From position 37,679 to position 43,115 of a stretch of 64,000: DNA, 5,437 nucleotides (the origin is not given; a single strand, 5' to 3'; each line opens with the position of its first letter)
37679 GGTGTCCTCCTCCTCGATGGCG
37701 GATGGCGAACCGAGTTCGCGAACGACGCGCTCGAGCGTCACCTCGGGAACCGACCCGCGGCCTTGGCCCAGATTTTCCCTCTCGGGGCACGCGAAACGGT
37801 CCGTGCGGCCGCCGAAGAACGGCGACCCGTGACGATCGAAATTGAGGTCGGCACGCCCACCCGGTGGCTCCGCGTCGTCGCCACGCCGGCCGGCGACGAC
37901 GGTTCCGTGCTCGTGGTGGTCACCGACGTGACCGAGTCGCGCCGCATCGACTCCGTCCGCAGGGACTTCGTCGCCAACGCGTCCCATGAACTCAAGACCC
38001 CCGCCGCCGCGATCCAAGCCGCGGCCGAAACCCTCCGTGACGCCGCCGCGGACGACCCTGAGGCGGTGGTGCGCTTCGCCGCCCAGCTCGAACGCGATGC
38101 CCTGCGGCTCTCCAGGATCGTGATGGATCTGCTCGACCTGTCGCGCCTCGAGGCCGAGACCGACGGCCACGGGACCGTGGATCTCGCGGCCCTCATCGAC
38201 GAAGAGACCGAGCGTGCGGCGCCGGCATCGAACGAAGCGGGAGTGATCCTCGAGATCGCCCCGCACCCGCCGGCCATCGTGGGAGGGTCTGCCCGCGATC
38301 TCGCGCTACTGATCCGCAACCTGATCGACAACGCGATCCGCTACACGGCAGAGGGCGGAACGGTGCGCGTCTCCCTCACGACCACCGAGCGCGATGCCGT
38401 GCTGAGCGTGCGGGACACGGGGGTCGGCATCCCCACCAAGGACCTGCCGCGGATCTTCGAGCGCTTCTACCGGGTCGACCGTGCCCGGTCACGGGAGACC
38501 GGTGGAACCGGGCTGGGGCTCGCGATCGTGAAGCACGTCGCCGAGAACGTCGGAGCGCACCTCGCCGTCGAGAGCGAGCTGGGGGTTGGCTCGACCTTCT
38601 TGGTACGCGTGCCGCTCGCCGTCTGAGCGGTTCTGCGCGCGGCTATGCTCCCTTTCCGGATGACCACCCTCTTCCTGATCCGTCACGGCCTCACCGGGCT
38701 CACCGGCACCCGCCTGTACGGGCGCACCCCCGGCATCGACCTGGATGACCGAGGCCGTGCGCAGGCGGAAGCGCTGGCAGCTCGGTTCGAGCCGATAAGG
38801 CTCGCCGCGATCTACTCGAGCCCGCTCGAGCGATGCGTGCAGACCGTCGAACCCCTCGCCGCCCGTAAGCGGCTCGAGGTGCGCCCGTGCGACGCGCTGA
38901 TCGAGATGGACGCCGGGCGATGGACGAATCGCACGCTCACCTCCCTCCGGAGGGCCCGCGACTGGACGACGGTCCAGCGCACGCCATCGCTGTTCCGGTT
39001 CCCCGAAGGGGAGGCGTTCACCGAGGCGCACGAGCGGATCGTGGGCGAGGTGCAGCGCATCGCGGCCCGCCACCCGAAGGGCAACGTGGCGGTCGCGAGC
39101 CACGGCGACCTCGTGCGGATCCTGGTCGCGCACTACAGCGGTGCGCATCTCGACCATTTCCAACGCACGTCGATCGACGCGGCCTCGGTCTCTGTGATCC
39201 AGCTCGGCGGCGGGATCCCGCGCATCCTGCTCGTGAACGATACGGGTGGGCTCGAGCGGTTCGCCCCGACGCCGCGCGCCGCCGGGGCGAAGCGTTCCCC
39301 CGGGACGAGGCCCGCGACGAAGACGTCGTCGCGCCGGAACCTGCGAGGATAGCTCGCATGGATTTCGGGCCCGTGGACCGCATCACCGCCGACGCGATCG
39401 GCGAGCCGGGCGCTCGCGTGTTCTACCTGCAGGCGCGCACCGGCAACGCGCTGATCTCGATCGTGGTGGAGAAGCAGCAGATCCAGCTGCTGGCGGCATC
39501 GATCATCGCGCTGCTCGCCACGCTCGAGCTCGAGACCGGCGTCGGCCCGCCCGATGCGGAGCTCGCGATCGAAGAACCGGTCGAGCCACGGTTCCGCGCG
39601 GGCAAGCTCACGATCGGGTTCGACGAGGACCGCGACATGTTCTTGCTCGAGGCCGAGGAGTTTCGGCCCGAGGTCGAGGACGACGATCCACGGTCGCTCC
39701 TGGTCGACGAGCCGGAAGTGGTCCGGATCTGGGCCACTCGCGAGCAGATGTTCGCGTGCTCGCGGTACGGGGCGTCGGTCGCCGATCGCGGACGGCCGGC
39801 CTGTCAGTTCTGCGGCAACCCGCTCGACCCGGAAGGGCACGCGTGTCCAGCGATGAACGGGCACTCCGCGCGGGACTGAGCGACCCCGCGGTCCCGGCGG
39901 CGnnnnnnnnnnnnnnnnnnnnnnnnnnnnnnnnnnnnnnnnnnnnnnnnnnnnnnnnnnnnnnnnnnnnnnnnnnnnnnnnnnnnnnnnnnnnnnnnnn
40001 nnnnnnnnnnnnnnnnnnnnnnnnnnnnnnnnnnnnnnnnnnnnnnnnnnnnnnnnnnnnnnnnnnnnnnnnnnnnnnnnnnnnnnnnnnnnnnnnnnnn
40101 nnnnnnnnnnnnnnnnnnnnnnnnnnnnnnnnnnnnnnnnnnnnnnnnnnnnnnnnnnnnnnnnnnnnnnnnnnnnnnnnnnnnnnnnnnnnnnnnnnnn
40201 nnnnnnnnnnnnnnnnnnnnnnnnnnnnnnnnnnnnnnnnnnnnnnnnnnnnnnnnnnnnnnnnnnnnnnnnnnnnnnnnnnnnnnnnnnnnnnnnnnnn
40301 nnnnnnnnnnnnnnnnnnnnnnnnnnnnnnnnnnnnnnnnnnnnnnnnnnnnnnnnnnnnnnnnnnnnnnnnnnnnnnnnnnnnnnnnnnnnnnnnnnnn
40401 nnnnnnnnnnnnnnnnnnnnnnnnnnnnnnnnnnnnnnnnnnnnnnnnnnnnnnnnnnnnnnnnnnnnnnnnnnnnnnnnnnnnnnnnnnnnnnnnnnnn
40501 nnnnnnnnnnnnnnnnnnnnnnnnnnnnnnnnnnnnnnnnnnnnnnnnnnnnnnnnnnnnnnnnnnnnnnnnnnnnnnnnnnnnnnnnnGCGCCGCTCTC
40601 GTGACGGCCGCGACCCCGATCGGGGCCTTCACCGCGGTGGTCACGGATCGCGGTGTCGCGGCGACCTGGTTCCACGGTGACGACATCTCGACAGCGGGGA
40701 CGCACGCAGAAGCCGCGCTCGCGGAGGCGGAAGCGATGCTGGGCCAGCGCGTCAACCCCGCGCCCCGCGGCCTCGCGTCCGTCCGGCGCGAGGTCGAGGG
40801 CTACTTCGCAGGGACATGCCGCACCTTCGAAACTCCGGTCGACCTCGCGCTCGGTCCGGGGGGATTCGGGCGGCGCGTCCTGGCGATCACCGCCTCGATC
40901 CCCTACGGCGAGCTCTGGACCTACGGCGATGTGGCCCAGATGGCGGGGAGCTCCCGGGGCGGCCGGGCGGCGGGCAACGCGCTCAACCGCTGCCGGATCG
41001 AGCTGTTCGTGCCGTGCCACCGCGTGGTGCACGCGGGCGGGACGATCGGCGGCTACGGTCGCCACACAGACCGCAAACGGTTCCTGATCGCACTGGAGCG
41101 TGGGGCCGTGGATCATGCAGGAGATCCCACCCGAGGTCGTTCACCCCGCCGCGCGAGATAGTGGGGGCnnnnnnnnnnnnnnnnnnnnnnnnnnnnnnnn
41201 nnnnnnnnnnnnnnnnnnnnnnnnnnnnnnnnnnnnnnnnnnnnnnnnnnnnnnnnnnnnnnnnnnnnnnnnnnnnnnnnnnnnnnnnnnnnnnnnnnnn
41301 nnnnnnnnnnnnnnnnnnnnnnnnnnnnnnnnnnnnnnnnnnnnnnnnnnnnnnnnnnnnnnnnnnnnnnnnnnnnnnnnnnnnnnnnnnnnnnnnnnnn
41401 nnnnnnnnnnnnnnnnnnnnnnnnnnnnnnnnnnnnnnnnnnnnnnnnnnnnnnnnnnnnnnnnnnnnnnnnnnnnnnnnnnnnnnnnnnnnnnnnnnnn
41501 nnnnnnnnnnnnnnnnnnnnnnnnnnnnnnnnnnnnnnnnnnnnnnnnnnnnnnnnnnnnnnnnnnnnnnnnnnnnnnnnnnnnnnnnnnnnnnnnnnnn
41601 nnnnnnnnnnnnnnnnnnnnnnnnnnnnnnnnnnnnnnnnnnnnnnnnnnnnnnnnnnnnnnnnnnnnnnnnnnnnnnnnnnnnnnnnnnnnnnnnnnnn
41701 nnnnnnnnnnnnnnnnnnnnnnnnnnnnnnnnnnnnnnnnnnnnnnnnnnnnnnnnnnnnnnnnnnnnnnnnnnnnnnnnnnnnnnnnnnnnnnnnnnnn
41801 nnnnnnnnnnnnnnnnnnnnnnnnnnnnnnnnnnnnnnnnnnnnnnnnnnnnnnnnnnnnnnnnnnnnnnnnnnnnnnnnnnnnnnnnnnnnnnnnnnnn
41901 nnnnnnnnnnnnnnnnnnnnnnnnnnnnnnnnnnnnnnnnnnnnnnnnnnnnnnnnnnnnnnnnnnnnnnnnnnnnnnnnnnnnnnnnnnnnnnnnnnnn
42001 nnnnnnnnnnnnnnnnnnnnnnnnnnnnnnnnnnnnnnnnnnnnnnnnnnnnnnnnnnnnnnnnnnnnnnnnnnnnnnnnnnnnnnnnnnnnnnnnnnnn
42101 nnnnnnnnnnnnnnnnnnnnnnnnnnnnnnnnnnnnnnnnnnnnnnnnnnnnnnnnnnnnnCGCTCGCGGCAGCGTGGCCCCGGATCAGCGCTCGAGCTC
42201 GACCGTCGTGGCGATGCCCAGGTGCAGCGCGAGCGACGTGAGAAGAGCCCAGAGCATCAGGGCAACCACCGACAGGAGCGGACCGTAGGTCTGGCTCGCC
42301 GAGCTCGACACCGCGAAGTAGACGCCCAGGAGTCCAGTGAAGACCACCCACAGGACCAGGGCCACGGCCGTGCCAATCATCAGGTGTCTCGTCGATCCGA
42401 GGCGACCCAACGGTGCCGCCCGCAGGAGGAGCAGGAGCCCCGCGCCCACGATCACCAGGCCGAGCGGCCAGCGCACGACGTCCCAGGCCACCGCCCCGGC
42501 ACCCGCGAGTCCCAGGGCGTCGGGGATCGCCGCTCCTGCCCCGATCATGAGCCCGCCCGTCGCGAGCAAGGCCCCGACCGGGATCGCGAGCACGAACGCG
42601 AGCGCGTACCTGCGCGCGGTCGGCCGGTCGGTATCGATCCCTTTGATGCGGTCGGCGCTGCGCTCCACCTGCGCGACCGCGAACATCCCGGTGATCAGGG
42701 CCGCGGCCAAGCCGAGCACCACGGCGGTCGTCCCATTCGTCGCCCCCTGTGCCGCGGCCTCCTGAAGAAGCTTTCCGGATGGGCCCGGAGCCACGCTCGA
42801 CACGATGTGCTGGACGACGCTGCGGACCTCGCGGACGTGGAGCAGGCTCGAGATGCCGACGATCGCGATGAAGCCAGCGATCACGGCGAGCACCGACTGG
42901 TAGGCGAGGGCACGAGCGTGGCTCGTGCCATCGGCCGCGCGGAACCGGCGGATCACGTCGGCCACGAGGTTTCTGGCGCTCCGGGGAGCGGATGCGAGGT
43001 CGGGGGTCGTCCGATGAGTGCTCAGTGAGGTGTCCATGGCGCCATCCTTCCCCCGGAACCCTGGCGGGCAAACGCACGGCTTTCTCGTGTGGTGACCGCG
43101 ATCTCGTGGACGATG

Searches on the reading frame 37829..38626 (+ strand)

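Call 80: search_protein_families(library=pfam, proteins=[window:37829-38626:+], max_evalue=0.00001)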
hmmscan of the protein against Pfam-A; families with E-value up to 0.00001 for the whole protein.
window:37829-38626:+ (265 aa): 3 families
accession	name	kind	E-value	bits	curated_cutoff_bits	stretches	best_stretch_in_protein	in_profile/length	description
PF02518.31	HATPase_c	-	2.5e-32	112.1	26.4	1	155-264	3-110/111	Histidine kinase-, DNA gyrase B-, and HSP90-like ATPase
PF00512.31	HisKA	-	9.4e-16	58.1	26.9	1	44-110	2-66/66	His Kinase A (phospho-acceptor) domain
PF13581.12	HATPase_c_2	-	5.7e-06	26.8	27.4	0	157-241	31-112/127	Histidine kinase-like ATPase domain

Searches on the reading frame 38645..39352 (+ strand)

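Call 80: search_protein_families(library=pfam, proteins=[window:38645-39352:+], max_evalue=0.00001)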
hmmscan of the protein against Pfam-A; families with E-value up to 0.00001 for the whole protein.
window:38645-39352:+ (235 aa): 1 family
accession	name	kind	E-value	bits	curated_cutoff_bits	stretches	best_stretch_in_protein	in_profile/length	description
PF00300.27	His_Phos_1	-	1.8e-49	168.5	21.7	1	9-200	1-194/194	Histidine phosphatase superfamily (branch 1)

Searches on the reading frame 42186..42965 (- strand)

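Call 80: search_protein_families(library=pfam, proteins=[window:42186-42965:-], max_evalue=0.00001)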
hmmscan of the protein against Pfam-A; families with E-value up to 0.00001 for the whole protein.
window:42186-42965:- (259 aa): 1 family
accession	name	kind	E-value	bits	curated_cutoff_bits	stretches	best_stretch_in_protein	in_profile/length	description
PF03631.20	Virul_fac_BrkB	-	4.8e-29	102.2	33.7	1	11-258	3-256/259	Virulence factor BrkB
